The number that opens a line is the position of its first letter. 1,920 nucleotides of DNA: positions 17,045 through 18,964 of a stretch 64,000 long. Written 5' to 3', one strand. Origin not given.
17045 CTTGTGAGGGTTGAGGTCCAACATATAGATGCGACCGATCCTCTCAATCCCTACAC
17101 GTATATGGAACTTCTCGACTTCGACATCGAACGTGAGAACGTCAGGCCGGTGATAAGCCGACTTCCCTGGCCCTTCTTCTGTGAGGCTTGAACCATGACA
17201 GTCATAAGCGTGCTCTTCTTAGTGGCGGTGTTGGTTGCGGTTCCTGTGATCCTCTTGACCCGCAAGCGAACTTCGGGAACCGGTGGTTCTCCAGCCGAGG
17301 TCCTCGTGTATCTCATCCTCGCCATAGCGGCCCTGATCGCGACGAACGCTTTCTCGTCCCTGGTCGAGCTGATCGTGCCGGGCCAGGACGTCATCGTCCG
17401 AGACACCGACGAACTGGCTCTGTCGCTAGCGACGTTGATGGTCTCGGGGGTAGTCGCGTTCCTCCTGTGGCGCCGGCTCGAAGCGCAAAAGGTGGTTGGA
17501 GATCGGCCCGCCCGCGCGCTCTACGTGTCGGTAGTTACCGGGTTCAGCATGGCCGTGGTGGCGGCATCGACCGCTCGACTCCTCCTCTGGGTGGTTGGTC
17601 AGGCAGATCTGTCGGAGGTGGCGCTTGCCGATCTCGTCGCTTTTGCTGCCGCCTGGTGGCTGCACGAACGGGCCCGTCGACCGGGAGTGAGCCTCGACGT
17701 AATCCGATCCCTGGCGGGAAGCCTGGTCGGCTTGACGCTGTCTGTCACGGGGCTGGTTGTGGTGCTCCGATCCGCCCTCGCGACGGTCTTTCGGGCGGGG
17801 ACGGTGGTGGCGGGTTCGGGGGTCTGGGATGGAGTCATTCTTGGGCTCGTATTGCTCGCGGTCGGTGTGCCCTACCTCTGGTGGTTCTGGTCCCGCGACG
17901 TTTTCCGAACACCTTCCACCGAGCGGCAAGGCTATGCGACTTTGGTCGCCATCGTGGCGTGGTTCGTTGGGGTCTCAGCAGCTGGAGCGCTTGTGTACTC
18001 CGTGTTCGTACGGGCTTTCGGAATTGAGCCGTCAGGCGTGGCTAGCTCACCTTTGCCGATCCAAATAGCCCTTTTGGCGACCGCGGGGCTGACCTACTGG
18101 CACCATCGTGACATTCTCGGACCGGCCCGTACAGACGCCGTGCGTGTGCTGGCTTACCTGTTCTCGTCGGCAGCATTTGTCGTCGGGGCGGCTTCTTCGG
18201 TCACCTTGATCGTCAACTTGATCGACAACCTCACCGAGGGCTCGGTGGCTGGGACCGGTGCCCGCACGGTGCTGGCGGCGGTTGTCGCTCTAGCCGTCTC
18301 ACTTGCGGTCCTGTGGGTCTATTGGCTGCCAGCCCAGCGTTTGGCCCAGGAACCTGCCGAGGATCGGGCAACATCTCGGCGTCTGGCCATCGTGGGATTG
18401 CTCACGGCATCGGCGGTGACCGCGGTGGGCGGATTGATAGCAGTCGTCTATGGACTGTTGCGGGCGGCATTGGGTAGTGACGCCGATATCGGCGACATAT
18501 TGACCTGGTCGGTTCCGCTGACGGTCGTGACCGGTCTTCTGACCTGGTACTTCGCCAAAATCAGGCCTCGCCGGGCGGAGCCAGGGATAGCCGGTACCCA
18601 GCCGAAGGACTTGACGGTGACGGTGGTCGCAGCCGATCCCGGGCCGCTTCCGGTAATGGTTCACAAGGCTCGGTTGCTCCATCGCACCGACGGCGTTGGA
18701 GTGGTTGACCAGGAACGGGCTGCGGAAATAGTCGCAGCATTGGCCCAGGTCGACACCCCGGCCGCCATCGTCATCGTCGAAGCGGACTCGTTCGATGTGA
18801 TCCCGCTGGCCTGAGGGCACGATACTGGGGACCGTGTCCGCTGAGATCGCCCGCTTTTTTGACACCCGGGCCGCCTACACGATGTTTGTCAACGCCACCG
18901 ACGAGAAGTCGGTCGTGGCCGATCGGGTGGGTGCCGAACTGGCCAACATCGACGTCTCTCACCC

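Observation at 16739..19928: Three unknown genes translationally coupled to the paaABCDE-paaR operon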

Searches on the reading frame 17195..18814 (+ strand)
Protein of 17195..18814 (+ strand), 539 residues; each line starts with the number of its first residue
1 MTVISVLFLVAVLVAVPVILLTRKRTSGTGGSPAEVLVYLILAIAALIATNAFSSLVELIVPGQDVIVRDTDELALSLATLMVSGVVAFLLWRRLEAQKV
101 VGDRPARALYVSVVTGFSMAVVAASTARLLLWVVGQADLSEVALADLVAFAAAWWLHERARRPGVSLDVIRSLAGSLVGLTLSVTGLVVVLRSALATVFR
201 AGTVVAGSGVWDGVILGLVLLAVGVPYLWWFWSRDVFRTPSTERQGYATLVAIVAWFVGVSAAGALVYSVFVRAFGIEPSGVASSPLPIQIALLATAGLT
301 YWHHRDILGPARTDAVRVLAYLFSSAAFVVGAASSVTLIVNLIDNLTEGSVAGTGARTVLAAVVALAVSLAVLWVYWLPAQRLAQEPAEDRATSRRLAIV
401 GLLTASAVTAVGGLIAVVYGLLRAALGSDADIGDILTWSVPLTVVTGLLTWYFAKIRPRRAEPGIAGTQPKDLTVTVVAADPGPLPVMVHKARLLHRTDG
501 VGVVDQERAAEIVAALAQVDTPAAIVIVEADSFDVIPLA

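Call 7: search_protein_families(library=pfam, proteins=[window:17195-18814:+], max_evalue=0.1)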
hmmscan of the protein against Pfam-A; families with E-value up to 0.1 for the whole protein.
window:17195-18814:+ (539 aa): 2 families
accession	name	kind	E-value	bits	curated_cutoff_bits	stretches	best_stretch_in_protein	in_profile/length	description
PF18920.5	DUF5671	-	8.7e-24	84.3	28.4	3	317-432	1-116/132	Domain of unknown function (DUF5671)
PF04144.18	SCAMP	-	0.00067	20.4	27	1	36-121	29-110/172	SCAMP family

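Call 8: search_protein_families(library=ncbifam, proteins=[window:17195-18814:+], max_evalue=0.1)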
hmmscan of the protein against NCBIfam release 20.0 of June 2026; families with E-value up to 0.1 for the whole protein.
window:17195-18814:+ (539 aa): 0 families

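Call 23: find_homologous_proteins(query=window:17195-18814:+)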
Query window:17195-18814:+ (539 aa): 47 proteins with E <= 0.001 among 8000 candidates.
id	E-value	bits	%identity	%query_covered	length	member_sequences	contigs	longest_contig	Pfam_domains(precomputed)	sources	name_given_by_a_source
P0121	0.0e+0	1048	96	100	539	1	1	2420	PF18920.6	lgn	-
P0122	0.0e+0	1046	96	100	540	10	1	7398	PF18920.6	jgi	jgi:hypothetical protein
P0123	0.0e+0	1015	98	94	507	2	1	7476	PF18920.6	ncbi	ncbi:MAG: DUF5671 domain-containing protein, partial [Acidimicrobiia bacterium]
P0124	6.4e-258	875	80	100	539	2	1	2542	PF18920.6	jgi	-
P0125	9.5e-254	861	79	100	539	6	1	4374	PF18920.6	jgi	jgi:hypothetical protein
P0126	7.6e-249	845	79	97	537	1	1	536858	PF18920.6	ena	-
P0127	1.2e-247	841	77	100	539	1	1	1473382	PF18920.6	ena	-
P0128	1.3e-243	828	75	100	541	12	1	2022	PF18920.6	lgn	-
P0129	9.1e-243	825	75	100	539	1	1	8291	PF18920.6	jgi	jgi:Domain of unknown function (DUF5671)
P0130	8.4e-167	575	56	96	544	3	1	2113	PF18920.6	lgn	-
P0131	1.9e-166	573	55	100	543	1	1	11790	PF18920.6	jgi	jgi:hypothetical protein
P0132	4.0e-166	572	55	98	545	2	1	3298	PF18920.6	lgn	-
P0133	3.9e-165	569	54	100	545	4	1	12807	PF18920.6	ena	-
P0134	2.4e-163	563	82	62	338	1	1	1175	PF18920.6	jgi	jgi:hypothetical protein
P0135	5.0e-154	532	82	59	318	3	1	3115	PF18920.6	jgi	-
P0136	3.9e-150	520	51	100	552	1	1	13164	PF18920.6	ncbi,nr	ncbi:MAG TPA: DUF5671 domain-containing protein [Acidimicrobiia bacterium]|nr:DUF5671 domain-contain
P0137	1.7e-149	517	51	97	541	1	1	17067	PF18920.6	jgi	jgi:hypothetical protein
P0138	2.2e-149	517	50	97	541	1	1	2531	PF18920.6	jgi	jgi:hypothetical protein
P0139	4.7e-147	509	50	100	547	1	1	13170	PF18920.6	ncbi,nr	ncbi:MAG TPA: DUF5671 domain-containing protein [Acidimicrobiia bacterium]|nr:DUF5671 domain-contain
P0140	1.5e-145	505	51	97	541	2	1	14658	PF18920.6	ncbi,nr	ncbi:MAG TPA: DUF5671 domain-containing protein [Acidimicrobiia bacterium]|nr:DUF5671 domain-contain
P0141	2.6e-142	494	49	100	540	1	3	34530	PF18920.6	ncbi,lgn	-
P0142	2.2e-136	474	49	96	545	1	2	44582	PF18920.6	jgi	jgi:hypothetical protein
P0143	1.6e-128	448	47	97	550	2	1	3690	PF18920.6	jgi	-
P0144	2.8e-122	428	46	97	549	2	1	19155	PF18920.6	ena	-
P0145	9.9e-121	423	45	98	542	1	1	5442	PF18920.6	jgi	jgi:hypothetical protein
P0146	5.3e-120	420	44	97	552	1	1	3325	PF18920.6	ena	-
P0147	7.3e-120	420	44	97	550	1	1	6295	PF18920.6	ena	-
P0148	8.6e-118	413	44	98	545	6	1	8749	PF18920.6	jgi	jgi:hypothetical protein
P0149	3.6e-115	404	43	97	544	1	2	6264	PF18920.6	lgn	-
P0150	1.3e-112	396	43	97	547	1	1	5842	PF18920.6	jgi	jgi:hypothetical protein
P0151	1.0e-106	376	58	61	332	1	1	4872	PF18920.6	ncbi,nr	ncbi:MAG: DUF5671 domain-containing protein, partial [Acidimicrobiia bacterium]|nr:DUF5671 domain-co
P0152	1.5e-97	346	41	100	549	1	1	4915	PF18920.6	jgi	jgi:hypothetical protein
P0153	2.0e-97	346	41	100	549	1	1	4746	PF18920.6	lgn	-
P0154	3.4e-97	345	41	100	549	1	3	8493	PF18920.6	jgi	jgi:hypothetical protein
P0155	1.2e-96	343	41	100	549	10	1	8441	PF18920.6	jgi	jgi:hypothetical protein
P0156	2.8e-96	342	41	97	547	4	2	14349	PF18920.6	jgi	jgi:hypothetical protein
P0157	6.8e-96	341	41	100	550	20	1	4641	PF18920.6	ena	-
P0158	3.3e-94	335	40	100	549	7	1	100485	PF18920.6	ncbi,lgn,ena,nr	ncbi:MAG TPA: hypothetical protein VJ796_10070 [Acidimicrobiia bacterium]|nr:hypothetical protein [A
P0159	1.0e-93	334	40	100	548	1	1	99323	PF18920.6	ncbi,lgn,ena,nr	ncbi:MAG TPA: hypothetical protein VJ815_09040 [Acidimicrobiia bacterium]|nr:hypothetical protein [A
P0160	7.7e-88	314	41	93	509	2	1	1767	PF18920.6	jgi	jgi:hypothetical protein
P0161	1.0e-80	291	38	96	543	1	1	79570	PF18920.6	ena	-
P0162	5.7e-79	285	37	96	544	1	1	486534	PF18920.6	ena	-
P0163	8.3e-72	261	36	97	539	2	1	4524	PF18920.6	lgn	-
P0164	1.3e-17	83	28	88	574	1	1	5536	PF18920.6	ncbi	ncbi:MAG: DUF5671 domain-containing protein [Actinomycetes bacterium]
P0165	6.6e-17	80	35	24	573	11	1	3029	PF18920.6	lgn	-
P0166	1.1e-11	63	29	69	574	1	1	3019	PF18920.6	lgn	-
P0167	3.8e-8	51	29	66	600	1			PF18920.6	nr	nr:hypothetical protein [Propionibacterium sp.]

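Call 24: find_encoding_contigs(protein=P0127, flank=10000, max_places=1)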
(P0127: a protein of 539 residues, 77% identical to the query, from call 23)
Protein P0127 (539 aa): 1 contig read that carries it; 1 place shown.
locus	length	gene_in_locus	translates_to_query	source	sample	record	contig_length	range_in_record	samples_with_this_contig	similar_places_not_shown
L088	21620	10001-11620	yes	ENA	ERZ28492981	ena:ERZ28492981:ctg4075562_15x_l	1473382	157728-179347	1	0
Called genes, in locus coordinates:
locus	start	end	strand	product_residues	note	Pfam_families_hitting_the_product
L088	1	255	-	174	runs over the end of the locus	PF04542:Sigma70_r2, PF07638:Sigma70_ECF (weak), PF08281:Sigma70_r4_2, PF04545:Sigma70_r4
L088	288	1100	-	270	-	PF03631:Virul_fac_BrkB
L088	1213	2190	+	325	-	PF02678:Pirin, PF05726:Pirin_C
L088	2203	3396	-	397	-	PF05977:MFS_3, PF07690:MFS_1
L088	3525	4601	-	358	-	PF24684:Vgb_lyase, PF08450:SGL (faint), PF24684:Vgb_lyase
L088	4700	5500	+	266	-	PF13622:4HBT_3, PF20789:4HBT_3C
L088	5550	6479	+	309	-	PF05138:PaaA_PaaC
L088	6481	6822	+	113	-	PF06243:PaaB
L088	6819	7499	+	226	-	PF05138:PaaA_PaaC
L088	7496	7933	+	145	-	PF01883:FeS_assembly_P, PF23451:Zn_ribbon_PaaD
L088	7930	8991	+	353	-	PF00970:FAD_binding_6, PF00175:NAD_binding_1, PF00111:Fer2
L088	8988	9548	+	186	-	PF00440:TetR_N, PF17932:TetR_C_24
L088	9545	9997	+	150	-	PF25976:LpqB_N (weak)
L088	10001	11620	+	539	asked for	PF18920:DUF5671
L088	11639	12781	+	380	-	-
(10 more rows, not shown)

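Call 25: find_encoding_contigs(protein=P0158, flank=10000, max_places=1)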
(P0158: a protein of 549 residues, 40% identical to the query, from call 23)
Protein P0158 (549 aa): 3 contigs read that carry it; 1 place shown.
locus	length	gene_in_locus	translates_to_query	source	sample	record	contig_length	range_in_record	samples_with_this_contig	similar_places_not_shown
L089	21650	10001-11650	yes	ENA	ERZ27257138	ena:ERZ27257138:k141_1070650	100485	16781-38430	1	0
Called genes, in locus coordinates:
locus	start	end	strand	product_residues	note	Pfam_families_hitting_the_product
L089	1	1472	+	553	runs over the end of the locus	PF00171:Aldedh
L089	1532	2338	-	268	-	PF00378:ECH_1, PF16113:ECH_2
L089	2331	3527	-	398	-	PF12679:ABC2_membrane_2, PF12698:ABC2_membrane_3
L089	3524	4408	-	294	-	PF00005:ABC_tran, PF13304:AAA_21, PF13732:DrrA1-3_C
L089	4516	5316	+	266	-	PF13622:4HBT_3, PF20789:4HBT_3C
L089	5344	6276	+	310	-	PF05138:PaaA_PaaC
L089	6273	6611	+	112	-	PF06243:PaaB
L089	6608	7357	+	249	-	PF05138:PaaA_PaaC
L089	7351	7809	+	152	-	PF01883:FeS_assembly_P, PF23451:Zn_ribbon_PaaD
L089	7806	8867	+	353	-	PF00970:FAD_binding_6, PF00175:NAD_binding_1, PF00111:Fer2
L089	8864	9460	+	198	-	PF00440:TetR_N, PF17932:TetR_C_24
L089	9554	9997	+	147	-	PF25976:LpqB_N (faint)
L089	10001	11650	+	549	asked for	PF18920:DUF5671 (weak)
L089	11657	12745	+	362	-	-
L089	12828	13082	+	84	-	-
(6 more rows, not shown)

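Call 26: find_encoding_contigs(protein=P0162, flank=10000, max_places=1)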
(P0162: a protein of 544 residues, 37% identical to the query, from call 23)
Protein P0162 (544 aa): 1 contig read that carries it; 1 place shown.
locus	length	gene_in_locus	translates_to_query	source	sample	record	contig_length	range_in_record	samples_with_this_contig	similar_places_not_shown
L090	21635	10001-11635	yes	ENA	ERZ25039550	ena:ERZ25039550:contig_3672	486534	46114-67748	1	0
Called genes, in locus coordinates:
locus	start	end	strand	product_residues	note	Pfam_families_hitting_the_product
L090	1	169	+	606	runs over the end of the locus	PF00171:Aldedh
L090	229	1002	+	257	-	PF00903:Glyoxalase, PF22677:Ble-like_N (weak), PF18029:Glyoxalase_6 (weak)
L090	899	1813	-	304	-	PF00378:ECH_1, PF16113:ECH_2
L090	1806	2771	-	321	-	PF12698:ABC2_membrane_3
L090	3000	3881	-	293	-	PF00005:ABC_tran, PF13604:AAA_30 (weak), PF13304:AAA_21 (weak)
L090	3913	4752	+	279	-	PF13622:4HBT_3, PF20789:4HBT_3C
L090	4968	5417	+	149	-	-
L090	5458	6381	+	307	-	PF05138:PaaA_PaaC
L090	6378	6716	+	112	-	PF06243:PaaB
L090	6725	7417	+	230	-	PF05138:PaaA_PaaC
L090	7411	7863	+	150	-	PF01883:FeS_assembly_P, PF23451:Zn_ribbon_PaaD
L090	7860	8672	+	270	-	PF00970:FAD_binding_6, PF00175:NAD_binding_1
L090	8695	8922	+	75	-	PF00111:Fer2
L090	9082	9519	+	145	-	PF17932:TetR_C_24, PF16925:TetR_C_13 (faint)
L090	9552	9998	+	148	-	PF25976:LpqB_N (weak)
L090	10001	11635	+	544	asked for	PF18920:DUF5671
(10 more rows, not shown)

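Call 50: find_encoding_contigs(protein=P0164, flank=10000, max_places=2)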
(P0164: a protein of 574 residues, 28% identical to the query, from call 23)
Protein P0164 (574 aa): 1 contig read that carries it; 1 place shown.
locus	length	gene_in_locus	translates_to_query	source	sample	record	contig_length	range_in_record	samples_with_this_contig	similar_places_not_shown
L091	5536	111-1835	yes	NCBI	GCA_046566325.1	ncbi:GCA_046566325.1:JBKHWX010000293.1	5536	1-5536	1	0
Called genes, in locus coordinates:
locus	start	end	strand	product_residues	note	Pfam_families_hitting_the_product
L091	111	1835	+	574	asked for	PF18920:DUF5671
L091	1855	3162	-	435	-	PF07690:MFS_1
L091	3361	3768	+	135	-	PF00376:MerR, PF12728:HTH_17, PF13411:MerR_1 (weak), PF03459:TOBE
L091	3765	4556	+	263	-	PF01547:SBP_bac_1, PF12974:Phosphonate-bd (weak), PF13531:SBP_bac_11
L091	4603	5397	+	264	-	PF00528:BPD_transp_1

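Call 51: find_encoding_contigs(protein=P0161, flank=10000, max_places=1)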
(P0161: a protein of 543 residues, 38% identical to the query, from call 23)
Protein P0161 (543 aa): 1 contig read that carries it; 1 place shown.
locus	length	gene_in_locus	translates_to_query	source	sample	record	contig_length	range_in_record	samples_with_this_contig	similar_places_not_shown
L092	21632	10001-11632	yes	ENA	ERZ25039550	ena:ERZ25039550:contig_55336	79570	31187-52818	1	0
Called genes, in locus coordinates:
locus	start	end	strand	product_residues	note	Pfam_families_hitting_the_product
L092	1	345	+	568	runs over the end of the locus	PF00171:Aldedh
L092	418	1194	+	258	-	PF00903:Glyoxalase, PF18029:Glyoxalase_6, PF22677:Ble-like_N (weak)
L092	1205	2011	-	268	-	PF00378:ECH_1, PF16113:ECH_2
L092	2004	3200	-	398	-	PF12679:ABC2_membrane_2, PF12698:ABC2_membrane_3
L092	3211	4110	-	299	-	PF00005:ABC_tran, PF13604:AAA_30 (faint), PF13304:AAA_21 (weak)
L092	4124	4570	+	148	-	PF08818:DUF1801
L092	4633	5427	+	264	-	PF13622:4HBT_3, PF20789:4HBT_3C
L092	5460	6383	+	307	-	PF05138:PaaA_PaaC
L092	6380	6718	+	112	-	PF06243:PaaB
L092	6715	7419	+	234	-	PF05138:PaaA_PaaC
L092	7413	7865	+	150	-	PF01883:FeS_assembly_P, PF23451:Zn_ribbon_PaaD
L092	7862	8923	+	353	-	PF00970:FAD_binding_6, PF00175:NAD_binding_1, PF00111:Fer2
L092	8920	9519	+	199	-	PF00440:TetR_N, PF17932:TetR_C_24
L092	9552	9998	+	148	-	PF25976:LpqB_N (weak)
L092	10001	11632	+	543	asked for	PF18920:DUF5671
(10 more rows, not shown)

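Call 70: predict_structure(alignment_id=A3)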
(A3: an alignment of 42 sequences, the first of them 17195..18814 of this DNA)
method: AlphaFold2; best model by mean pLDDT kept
length: 539 residues; sequences in the alignment: 42
mean_pLDDT: 84.9   pTM: 0.74
mean pLDDT of the five models: 84.9, 83.6, 83.4, 81.1, 79.9
residues with pLDDT >= 90: 266; 70-90: 190; 50-70: 61; < 50: 22
segments of 3 or more residues with pLDDT < 50: 23-29, 65-68, 462-469
pLDDT, mean of each block of 10 residues (from residue 1): 59 58 48 79 92 88 55 84 90 81 81 93 95 89 93 94 83 94 96 86 60 92 97 90 92 97 94 78 75 97 92 92 97 95 76 72 97 96 85 91 96 94 83 86 97 85 43 82 83 85 87 86 89 87
secondary structure, 60 per line:
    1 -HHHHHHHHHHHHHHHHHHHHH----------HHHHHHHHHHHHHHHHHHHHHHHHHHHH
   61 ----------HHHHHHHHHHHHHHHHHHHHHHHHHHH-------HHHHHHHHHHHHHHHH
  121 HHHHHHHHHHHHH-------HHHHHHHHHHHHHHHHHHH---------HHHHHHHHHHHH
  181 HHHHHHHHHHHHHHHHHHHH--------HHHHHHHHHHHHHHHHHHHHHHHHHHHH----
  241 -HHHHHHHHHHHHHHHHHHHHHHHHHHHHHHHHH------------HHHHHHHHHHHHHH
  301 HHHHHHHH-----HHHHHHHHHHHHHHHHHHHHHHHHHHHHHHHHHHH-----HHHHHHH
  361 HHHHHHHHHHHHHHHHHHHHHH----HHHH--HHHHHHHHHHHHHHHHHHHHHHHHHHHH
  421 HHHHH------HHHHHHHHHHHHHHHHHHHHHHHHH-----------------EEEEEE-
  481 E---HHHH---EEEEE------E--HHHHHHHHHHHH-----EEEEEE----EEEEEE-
elements in order: H2-22 H33-60 H71-97 H105-133 H141-159 H169-200 H209-236 H242-274 H287-308 H314-348 H354-382 H387-390 H393-425 H432-456 E474-479 H485-488 E492-496 H506-517 E523-528 E533-538

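Call 72: fold_search(model_id=the predicted structure, library=pdb)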
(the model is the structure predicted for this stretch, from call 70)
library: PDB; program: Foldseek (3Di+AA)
matches with E <= 10: 237; with E <= 0.001: 0
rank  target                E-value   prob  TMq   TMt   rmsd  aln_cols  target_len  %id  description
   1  8zal_J                1.9e-01  0.20  0.14  0.14  22.6       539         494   11  EmrAB-TolC MFS-type tripartite multidrug efflux pump EA (released 2025-04-30)
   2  8ipr_C                2.8e-01  0.25  0.12  0.12  28.4       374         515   15  Cryo-EM structure of heme transporter CydDC from Mycobacterium smegmatis in the outward facing ATP bound state (released 2023-06-14)
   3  8ug5_A                3.7e-01  0.20  0.13  0.16  22.3       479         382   12  Caenorhabditis elegans Otopetrin 8 (CeOtop8) in pH 5.0 (released 2024-08-21)
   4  6ei3                  4.7e-01  0.16  0.14  0.14  21.4       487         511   14  Crystal structure of auto inhibited POT family peptide transporter (released 2017-11-22)
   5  8uga_A                5.1e-01  0.15  0.13  0.16  22.2       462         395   13  Mus musculus Otopetrin 2 (mOTOP2) M374W in pH 8.0 (released 2024-08-21)
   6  9rsj_A                5.1e-01  0.14  0.14  0.16  22.4       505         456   15  Cryo-EM structure of MATE transporter NorM-VC in complex with doxorubicin (released 2025-11-26)
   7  9bir_A                5.3e-01  0.14  0.12  0.14  24.9       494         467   13  Cryo-EM structure of the mammalian peptide transporter PepT2 bound to cefadroxil (released 2024-07-24)
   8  6gs4_A                6.2e-01  0.18  0.14  0.15  22.3       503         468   11  Crystal structure of peptide transporter DtpA-nanobody in complex with valganciclovir (released 2019-01-30)
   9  9mfl_A                6.5e-01  0.15  0.13  0.16  19.0       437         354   10  Structure of zebrafish OTOP1 in nanodisc in the presence of inhibitor C11 (released 2025-11-05)
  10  9mff_A                6.8e-01  0.18  0.16  0.19  18.6       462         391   12  Structure of zebrafish OTOP1 in nanodisc in complex with inhibitor C2.2 (released 2025-11-05)
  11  3ejy_A                6.8e-01  0.09  0.10  0.11  25.6       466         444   12  Structure of E203H mutant of E.coli Cl-/H+ antiporter, CLC-ec1 (released 2009-02-17)
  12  6nf4_A                7.0e-01  0.18  0.16  0.19  18.5       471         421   10  Structure of zebrafish Otop1 in nanodiscs (released 2019-06-05)
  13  9kmq_A                7.0e-01  0.13  0.13  0.15  25.3       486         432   11  CryoEM structure of osPHT1-11 at pH 8.0 (released 2025-10-08)
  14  9lgt_A                8.6e-01  0.09  0.11  0.14  25.6       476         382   12  Cryo-EM structure of the glucose-specific PTS transporter IIC from V. cholerae in the inward-facing conformation (released 2026-01-14)
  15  7mjq_E                8.6e-01  0.08  0.11  0.05  26.3       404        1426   16  Vascular KATP channel: Kir6.1 SUR2B quatrefoil-like conformation 2 (released 2021-10-13)
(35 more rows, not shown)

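Call 95: search_protein_families(library=padloc, proteins=[window:17195-18814:+], max_evalue=0.01)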
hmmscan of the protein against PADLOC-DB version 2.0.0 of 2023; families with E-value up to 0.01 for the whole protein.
window:17195-18814:+ (539 aa): 0 families

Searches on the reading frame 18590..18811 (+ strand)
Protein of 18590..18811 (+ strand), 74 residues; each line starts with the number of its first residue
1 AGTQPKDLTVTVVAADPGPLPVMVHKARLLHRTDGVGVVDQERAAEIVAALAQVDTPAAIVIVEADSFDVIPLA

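Call 94: search_solved_structures(query=window:18590-18811:+, max_evalue=10)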
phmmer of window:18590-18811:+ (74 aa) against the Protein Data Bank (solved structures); distinct sequences matched with E-value up to 10: 1.
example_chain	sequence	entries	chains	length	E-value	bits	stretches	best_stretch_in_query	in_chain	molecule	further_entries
2jh3_A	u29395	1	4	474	1.1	13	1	2-44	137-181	RIBOSOMAL PROTEIN S2-RELATED PROTEIN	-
